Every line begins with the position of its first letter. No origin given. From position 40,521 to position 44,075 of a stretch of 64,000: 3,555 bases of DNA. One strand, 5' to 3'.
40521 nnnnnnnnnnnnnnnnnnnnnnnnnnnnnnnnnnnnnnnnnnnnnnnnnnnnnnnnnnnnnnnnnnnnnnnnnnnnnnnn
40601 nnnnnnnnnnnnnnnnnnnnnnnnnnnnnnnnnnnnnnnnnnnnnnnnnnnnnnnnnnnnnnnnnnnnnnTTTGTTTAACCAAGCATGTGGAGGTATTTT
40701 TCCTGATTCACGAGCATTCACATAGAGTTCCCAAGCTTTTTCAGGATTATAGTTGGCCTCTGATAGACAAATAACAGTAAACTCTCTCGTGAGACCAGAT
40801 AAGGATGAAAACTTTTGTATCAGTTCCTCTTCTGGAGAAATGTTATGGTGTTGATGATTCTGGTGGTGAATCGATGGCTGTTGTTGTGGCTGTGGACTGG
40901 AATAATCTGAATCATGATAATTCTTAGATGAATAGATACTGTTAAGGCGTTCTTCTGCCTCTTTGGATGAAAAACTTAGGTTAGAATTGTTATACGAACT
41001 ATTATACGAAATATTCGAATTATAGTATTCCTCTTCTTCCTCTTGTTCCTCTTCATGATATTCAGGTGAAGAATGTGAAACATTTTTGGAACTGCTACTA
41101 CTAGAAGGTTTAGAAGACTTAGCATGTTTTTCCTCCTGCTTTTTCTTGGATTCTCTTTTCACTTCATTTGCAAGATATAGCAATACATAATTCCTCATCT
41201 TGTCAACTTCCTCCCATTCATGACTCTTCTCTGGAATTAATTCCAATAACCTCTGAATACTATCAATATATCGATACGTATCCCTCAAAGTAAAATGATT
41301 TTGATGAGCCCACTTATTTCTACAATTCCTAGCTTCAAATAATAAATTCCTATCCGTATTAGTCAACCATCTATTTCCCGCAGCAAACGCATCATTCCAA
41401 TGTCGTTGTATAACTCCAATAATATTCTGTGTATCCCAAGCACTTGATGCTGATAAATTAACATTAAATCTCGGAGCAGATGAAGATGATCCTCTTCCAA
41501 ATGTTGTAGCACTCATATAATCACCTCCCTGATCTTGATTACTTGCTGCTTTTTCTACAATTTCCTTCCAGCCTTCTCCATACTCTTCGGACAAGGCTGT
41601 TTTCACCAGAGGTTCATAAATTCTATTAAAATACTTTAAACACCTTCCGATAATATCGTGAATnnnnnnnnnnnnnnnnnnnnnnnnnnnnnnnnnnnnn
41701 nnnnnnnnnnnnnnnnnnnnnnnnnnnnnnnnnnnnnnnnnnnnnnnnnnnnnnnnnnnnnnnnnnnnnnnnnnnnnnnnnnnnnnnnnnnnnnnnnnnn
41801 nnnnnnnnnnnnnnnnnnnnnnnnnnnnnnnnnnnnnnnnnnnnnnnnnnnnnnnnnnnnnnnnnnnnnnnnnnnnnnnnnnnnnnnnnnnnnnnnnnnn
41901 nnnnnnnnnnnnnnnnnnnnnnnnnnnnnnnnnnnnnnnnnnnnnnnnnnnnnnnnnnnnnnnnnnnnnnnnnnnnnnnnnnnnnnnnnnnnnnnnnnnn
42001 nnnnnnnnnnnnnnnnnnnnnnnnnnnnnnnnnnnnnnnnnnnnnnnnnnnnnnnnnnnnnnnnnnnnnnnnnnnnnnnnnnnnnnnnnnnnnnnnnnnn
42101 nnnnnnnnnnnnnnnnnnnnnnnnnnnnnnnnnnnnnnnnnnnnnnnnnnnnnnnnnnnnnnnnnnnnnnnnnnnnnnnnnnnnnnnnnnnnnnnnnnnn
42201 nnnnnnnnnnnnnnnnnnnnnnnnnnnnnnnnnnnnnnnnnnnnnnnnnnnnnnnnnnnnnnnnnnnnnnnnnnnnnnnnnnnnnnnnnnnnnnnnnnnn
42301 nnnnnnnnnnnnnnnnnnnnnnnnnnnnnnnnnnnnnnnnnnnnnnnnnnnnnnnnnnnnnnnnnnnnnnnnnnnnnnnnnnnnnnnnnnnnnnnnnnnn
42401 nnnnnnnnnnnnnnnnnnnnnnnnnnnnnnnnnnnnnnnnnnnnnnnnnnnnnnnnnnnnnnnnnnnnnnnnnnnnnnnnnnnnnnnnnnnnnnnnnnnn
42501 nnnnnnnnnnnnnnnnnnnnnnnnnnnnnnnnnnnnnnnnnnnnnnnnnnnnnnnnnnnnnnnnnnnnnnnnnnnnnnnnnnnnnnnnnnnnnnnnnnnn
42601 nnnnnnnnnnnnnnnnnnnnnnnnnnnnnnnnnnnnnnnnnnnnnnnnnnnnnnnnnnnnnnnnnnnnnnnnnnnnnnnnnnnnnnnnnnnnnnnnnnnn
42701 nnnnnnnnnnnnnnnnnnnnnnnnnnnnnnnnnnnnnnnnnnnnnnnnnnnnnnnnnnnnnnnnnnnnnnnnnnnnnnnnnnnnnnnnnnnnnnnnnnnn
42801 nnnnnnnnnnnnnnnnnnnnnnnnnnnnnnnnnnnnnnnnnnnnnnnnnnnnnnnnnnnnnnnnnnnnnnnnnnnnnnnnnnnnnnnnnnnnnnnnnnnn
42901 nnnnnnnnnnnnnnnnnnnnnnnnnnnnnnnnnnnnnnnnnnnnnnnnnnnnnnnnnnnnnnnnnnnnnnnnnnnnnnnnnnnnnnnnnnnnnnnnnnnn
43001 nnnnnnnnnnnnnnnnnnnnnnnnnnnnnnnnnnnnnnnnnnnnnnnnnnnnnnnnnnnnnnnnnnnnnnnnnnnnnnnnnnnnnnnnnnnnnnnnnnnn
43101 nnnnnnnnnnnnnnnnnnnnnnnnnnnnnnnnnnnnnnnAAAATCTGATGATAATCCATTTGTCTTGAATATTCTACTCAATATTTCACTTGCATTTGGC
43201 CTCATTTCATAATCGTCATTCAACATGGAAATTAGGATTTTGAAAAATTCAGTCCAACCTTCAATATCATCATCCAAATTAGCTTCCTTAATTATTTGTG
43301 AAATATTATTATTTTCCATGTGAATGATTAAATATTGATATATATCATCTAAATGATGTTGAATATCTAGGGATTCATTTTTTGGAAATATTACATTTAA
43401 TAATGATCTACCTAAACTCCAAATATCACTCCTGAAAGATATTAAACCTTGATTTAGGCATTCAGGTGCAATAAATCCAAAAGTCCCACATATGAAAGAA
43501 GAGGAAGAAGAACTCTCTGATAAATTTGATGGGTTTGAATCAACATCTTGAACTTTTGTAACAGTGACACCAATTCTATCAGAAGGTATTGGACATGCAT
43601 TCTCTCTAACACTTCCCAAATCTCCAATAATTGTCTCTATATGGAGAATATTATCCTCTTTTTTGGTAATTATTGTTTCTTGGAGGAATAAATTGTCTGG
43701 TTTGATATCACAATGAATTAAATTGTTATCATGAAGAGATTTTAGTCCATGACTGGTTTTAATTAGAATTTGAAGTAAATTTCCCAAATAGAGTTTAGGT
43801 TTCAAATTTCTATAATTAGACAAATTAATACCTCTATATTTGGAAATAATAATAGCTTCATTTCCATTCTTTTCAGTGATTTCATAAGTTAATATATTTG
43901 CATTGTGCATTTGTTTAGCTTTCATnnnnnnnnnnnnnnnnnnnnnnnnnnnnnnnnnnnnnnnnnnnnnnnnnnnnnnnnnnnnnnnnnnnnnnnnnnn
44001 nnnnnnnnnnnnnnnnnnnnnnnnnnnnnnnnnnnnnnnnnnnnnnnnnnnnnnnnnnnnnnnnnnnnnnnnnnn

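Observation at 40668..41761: Standalone KEN/HEPN-like (RNxxxH) domain fused to a TAP-C nucleoporin-binding tail, encoded 73 nt downstream of the kinase-DUF4116 gene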

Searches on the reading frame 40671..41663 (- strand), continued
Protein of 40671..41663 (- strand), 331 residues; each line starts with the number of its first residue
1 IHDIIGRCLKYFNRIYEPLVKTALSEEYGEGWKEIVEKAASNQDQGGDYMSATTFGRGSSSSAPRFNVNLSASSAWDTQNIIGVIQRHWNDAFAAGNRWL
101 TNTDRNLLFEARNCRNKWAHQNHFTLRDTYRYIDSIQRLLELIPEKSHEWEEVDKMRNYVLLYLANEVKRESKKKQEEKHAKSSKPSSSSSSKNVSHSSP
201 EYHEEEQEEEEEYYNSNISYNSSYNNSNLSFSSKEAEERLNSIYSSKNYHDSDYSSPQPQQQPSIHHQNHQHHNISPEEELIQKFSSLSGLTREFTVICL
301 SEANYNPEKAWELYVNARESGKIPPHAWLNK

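Call 30: list_cluster_members(proteins=[P0001, P0003, P0004, P0005, P0006, P0007, P0008, P0065, P0009, P0012])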
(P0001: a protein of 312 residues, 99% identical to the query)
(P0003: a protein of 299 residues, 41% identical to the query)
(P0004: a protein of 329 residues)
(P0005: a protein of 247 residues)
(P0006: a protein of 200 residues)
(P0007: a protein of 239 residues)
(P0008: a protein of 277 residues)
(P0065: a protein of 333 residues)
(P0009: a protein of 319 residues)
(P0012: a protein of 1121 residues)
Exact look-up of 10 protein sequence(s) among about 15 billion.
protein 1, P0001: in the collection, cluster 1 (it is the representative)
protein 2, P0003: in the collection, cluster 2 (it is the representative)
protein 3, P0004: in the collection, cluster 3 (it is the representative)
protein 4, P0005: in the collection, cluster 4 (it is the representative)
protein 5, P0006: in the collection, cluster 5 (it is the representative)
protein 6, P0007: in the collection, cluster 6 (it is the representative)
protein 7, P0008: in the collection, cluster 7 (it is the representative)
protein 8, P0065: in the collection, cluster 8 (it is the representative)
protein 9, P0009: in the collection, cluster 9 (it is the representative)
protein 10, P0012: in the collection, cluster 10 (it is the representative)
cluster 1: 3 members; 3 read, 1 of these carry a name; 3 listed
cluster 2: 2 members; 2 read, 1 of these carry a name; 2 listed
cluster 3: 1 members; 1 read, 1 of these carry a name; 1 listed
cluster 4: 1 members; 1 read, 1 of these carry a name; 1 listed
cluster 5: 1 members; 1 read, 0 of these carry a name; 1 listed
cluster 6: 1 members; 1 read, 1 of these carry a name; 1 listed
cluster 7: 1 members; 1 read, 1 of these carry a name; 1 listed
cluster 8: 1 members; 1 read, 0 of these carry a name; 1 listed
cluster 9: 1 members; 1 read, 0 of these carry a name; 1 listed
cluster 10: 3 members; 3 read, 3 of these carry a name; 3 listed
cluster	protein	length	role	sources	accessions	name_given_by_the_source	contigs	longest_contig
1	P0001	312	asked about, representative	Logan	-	-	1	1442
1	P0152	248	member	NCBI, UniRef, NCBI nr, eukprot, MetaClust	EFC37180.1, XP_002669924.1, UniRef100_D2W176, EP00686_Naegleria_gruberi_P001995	predicted protein [Naegleria gruberi] | Predicted protein n=1 Tax=Naegleria gruberi TaxID=5762 RepID=D2W176_NAEGR | uncharacterized protein NAEGRDRAFT_75118 [Naegleria gruberi]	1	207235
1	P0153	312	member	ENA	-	-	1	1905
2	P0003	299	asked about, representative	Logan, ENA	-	-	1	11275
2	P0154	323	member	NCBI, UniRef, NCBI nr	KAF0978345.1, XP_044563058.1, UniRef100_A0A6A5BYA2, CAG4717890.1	hypothetical protein FDP41_002860 [Naegleria fowleri] | TAP-C domain-containing protein n=1 Tax=Naegleria fowleri TaxID=5763 ... | uncharacterized protein FDP41_002860 [Naegleria fowleri]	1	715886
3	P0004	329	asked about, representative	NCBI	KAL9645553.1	hypothetical protein ABK040_000616 [Willaertia magna]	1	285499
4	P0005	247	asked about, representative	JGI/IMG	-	hypothetical protein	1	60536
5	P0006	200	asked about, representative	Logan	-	-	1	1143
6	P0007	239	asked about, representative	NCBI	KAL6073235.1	ATP-binding protein [Balamuthia mandrillaris]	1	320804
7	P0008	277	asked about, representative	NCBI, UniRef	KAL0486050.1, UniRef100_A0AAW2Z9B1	hypothetical protein AKO1_012280 [Acrasis kona] | Swt1-like HEPN domain-containing protein n=1 Tax=Acrasis kona TaxID=1008807 ...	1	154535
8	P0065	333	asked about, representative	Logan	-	-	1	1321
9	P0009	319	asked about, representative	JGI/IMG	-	-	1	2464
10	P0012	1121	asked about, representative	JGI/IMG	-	predicted AAA+ superfamily ATPase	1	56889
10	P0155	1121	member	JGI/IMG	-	predicted AAA+ superfamily ATPase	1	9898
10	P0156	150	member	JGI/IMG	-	hypothetical protein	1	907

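Call 55: search_protein_families(library=pfam, proteins=[P0012, P0021, P0070, P0088, P0016, P0033, P0019, P0024, P0101, P0031], max_evalue=0.001)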
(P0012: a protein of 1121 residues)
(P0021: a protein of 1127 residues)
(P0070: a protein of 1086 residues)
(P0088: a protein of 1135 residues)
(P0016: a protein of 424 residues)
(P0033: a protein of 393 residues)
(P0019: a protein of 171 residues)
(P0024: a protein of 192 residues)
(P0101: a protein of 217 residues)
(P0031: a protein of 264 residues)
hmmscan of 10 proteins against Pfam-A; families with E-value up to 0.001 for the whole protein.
P0012 (1121 aa): 2 families
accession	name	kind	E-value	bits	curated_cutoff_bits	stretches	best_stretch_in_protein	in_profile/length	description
PF18731.6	HEPN_Swt1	-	4.4e-37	127.3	27.5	1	11-124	1-115/115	Swt1-like HEPN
PF04465.17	DUF499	-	3.8e-31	108.2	23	1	308-831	45-592/1024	Protein of unknown function (DUF499)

P0021 (1127 aa): 2 families
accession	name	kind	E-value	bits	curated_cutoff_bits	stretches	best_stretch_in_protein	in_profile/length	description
PF18731.6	HEPN_Swt1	-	5.5e-27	94.8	27.5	1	11-120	1-112/115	Swt1-like HEPN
PF04465.17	DUF499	-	3.4e-24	85.2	23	1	311-942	46-696/1024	Protein of unknown function (DUF499)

P0070 (1086 aa): 2 families
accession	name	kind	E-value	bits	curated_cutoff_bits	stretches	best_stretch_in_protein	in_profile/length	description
PF18731.6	HEPN_Swt1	-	1.4e-32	112.8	27.5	1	11-123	1-115/115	Swt1-like HEPN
PF04465.17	DUF499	-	1.3e-23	83.3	23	1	298-685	36-425/1024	Protein of unknown function (DUF499)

P0088 (1135 aa): 2 families
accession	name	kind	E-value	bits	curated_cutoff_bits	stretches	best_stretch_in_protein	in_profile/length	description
PF18731.6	HEPN_Swt1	-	4.5e-35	120.8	27.5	1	23-133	2-115/115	Swt1-like HEPN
PF04465.17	DUF499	-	1.9e-33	115.8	23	1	311-717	40-451/1024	Protein of unknown function (DUF499)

P0016 (424 aa): 1 family
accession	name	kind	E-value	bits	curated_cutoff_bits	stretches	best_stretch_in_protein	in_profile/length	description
PF18731.6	HEPN_Swt1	-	4.3e-29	101.6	27.5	1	178-290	2-115/115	Swt1-like HEPN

P0033 (393 aa): 7 families
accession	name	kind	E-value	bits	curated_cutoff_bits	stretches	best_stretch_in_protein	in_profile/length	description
PF18731.6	HEPN_Swt1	-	5.8e-34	117.3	27.5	1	10-125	1-114/115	Swt1-like HEPN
PF14622.11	Ribonucleas_3_3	-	7.5e-32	110.6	35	1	182-302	3-120/128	Ribonuclease-III-like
PF00636.31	Ribonuclease_3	-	3.5e-23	82.8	27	1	204-294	1-102/102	Ribonuclease III domain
PF00035.32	dsrm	-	2.6e-19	70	23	1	326-392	1-66/66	Double-stranded RNA binding motif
PF14709.13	DND1_DSRM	-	7.8e-07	29.8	25.7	1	325-391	2-78/80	double strand RNA binding domain from DEAD END PROTEIN 1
PF22935.1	RM44_endonuclase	-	0.0001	22.8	27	0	188-288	27-138/139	Large ribosomal subunit protein mL44, endonuclease domain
PF24995.1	DSRM_2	-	0.00079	20.3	27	0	357-393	42-78/79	dsRNA binding domain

P0019 (171 aa): 1 family
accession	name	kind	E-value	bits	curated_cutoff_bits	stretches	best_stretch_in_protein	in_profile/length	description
PF18731.6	HEPN_Swt1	-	8.4e-20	71.6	27.5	1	11-120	1-115/115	Swt1-like HEPN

P0024 (192 aa): 1 family
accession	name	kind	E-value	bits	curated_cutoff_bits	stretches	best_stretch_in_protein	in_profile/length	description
PF18731.6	HEPN_Swt1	-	3.1e-16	60.1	27.5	1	15-119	3-112/115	Swt1-like HEPN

P0101 (217 aa): 1 family
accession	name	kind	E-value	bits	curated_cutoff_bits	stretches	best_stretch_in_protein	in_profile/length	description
PF18731.6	HEPN_Swt1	-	2e-27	96.2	27.5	1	3-137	1-115/115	Swt1-like HEPN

P0031 (264 aa): 1 family
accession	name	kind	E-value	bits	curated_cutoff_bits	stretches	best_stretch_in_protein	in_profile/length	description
PF18731.6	HEPN_Swt1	-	2.6e-33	115.2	27.5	1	17-127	1-114/115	Swt1-like HEPN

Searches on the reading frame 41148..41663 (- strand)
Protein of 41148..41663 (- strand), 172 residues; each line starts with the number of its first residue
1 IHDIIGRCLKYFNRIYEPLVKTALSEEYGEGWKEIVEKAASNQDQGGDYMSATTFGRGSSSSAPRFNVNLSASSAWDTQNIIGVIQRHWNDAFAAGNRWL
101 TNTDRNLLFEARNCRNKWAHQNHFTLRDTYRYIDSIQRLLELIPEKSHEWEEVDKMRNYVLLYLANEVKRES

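Call 44: predict_structure(alignment_id=A3)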
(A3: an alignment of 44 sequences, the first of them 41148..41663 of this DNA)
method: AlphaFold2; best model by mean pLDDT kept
length: 172 residues; sequences in the alignment: 44
mean_pLDDT: 87.2   pTM: 0.81
mean pLDDT of the five models: 87.2, 87.1, 86.9, 86.8, 86.7
residues with pLDDT >= 90: 127; 70-90: 13; 50-70: 24; < 50: 8
segments of 3 or more residues with pLDDT < 50: none
pLDDT, mean of each block of 10 residues (from residue 1): 97 96 95 91 63 49 55 81 95 82 96 98 98 98 92 98 98 95
secondary structure, 60 per line:
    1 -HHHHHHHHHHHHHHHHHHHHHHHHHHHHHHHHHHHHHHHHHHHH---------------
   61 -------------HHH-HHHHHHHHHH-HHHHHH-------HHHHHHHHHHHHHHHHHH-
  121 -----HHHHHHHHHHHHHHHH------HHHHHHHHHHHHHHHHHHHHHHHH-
elements in order: H2-45 H78-87 H89-94 H102-119 H126-141 H148-171

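Call 52: fold_search(model_id=the predicted structure, library=pdb)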
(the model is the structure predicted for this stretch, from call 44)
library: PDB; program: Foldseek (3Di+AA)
matches with E <= 10: 35; with E <= 0.001: 0
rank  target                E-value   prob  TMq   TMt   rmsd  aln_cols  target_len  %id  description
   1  8z7a_D                3.4e+00  0.09  0.27  0.22  15.7       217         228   13  Open Barrel Structure of Translin from Trichoderma virens (released 2025-04-23)
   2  1key_C                3.4e+00  0.07  0.23  0.21  15.3       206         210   10  Crystal Structure of Mouse Testis/Brain RNA-binding Protein (TB-RBP) (released 2002-07-03)
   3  7zxk_A                3.4e+00  0.02  0.15  0.16  15.1       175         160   15  Human IL-27 in complex with neutralizing SRF388 FAb fragment (released 2022-11-02)
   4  7ext_03               3.7e+00  0.08  0.22  0.07  14.2       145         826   16  Cryo-EM structure of cyanobacterial phycobilisome from Synechococcus sp. PCC 7002 (released 2021-10-06)
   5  3e54_A                3.9e+00  0.20  0.29  0.30   5.0        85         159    9  Archaeal Intron-encoded Homing Endonuclease I-Vdi141I Complexed With DNA (released 2008-12-30)
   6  6xr2_A                4.1e+00  0.08  0.27  0.27  13.3       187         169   15  Computationally designed right-handed alpha/alpha homotrimeric toroid with 3 repeats per subunit (released 2021-07-14)
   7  5cwb                  4.3e+00  0.06  0.22  0.20  14.9       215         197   11  Crystal structure of de novo designed helical repeat protein DHR4 (released 2015-12-16)
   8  9cgc_N                4.6e+00  0.06  0.24  0.07  13.8       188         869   13  Yeast 26S proteasome non-substrate-engaged (S1 state) (released 2025-07-09)
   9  5jr9_A                4.8e+00  0.08  0.25  0.23  13.8       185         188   10  Crystal structure of apo-NeC3PO (released 2016-09-28)
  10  8oyy_A                4.8e+00  0.03  0.19  0.16  14.0       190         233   10  De novo designed soluble GPCR-like fold GLF_32 (released 2023-10-18)
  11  5jr9_C                5.0e+00  0.07  0.24  0.23  14.1       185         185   11  Crystal structure of apo-NeC3PO (released 2016-09-28)
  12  6d8z_B                5.0e+00  0.04  0.18  0.11  15.6       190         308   11  Crystal Structure of the C-terminal Guanine Nucleotide Exchange Factor Module of Human Trio (released 2019-02-20)
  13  5jr9_D                5.3e+00  0.07  0.24  0.23  14.1       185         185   11  Crystal structure of apo-NeC3PO (released 2016-09-28)
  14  5jrc_A                5.3e+00  0.07  0.24  0.23  13.5       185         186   11  Crystal structure of NeC3PO in complex with ssRNA. (released 2016-09-28)
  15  3riu_B                5.3e+00  0.06  0.26  0.23  15.3       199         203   10  Crystal structure of Drosophila hexameric C3PO formed by truncated Translin and Trax (released 2011-05-11)
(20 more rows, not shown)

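Call 54: search_solved_structures(query=A3, max_evalue=10, show_alignments=2)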
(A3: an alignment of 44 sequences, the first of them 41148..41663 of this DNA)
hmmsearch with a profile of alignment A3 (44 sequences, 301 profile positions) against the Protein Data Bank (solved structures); distinct sequences matched with E-value up to 10: 4.
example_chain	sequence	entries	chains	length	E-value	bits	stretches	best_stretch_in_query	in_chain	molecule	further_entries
7q3y_A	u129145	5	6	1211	1.5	11.8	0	60-91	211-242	Angiotensin-converting enzyme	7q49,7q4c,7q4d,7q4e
9clx_A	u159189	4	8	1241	1.6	11.7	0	60-91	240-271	Angiotensin-converting enzyme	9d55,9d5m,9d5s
7trr_A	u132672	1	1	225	1.9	11.4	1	69-90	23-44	Peptidoglycan O-acetyltransferase B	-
7tjb_A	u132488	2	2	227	1.9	11.4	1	69-90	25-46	Peptidoglycan O-acetyltransferase B | Periplasmic protein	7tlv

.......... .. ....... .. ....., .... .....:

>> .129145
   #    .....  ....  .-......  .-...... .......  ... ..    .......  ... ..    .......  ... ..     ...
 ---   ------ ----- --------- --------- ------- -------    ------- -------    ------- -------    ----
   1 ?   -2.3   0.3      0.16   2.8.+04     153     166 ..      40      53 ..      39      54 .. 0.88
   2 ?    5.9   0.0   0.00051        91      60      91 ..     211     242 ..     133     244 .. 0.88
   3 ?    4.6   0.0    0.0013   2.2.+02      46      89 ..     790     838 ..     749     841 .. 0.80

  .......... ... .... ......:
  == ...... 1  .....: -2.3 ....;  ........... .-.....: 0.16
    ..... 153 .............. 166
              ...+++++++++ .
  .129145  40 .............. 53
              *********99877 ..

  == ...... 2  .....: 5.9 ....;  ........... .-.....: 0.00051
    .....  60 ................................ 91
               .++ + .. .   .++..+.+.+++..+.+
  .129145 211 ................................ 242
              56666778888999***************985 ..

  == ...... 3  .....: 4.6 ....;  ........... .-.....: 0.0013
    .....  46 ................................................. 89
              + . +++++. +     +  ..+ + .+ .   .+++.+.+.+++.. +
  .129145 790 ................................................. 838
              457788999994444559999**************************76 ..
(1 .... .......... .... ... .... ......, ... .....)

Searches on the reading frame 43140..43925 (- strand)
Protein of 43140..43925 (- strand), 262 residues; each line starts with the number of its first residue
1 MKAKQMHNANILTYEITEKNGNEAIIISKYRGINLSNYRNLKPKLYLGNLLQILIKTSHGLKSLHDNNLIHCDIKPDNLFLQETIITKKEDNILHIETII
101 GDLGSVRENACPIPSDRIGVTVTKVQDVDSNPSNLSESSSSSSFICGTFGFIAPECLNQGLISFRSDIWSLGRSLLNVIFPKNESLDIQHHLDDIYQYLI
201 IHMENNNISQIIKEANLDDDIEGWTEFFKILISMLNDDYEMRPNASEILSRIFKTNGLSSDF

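Call 53: search_solved_structures(query=window:43140-43925:-, max_evalue=0.00001)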
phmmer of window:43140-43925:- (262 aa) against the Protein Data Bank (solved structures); distinct sequences matched with E-value up to 0.00001: 64 (the best 60 are shown).
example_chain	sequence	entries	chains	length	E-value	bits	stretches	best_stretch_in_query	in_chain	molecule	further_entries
2qkw_B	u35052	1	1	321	4.2e-09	39.5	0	139-251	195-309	Protein kinase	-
3hgk_A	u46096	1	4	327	5.1e-09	39.2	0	141-251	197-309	Protein kinase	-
3d5u_A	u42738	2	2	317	6.1e-08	35.7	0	143-180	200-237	Polo-like kinase 1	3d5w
3d5x_A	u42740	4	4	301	6.2e-08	35.6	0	143-180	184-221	Polo-like kinase 1 | Polo-like kinase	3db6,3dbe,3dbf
3d5v_A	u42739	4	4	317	7.7e-08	35.3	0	143-180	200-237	Polo-like kinase 1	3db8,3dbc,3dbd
4j7b_A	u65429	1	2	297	3.1e-07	33.4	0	143-180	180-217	Polo-like kinase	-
6qat_A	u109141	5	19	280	5.4e-07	32.6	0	4-107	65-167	Serine/threonine-protein kinase ULK2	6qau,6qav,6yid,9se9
6npy_B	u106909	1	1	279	8.7e-07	31.9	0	5-91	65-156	Interferon-induced, double-stranded RNA-activated protein kinase,Serine/threonine-protein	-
4i5m_A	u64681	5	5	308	1e-06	31.7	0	144-180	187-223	Serine/threonine-protein kinase PLK2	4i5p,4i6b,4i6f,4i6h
4j52_A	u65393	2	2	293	1.1e-06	31.6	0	142-179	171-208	Serine/threonine-protein kinase PLK1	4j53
2rku_A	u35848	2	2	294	1.1e-06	31.6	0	142-179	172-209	Serine/threonine-protein kinase PLK1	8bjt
9r1w_AAA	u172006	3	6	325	1.5e-06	31.1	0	143-179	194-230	Serine/threonine-protein kinase PLK1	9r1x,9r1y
2yac_A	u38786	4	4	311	1.7e-06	31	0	142-179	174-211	SERINE/THREONINE-PROTEIN KINASE PLK1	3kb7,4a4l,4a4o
22rd_A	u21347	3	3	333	1.7e-06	30.9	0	142-179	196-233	Serine/threonine-protein kinase PLK1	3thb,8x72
2v5q_A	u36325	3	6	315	1.7e-06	30.9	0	142-179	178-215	SERINE/THREONINE-PROTEIN KINASE PLK1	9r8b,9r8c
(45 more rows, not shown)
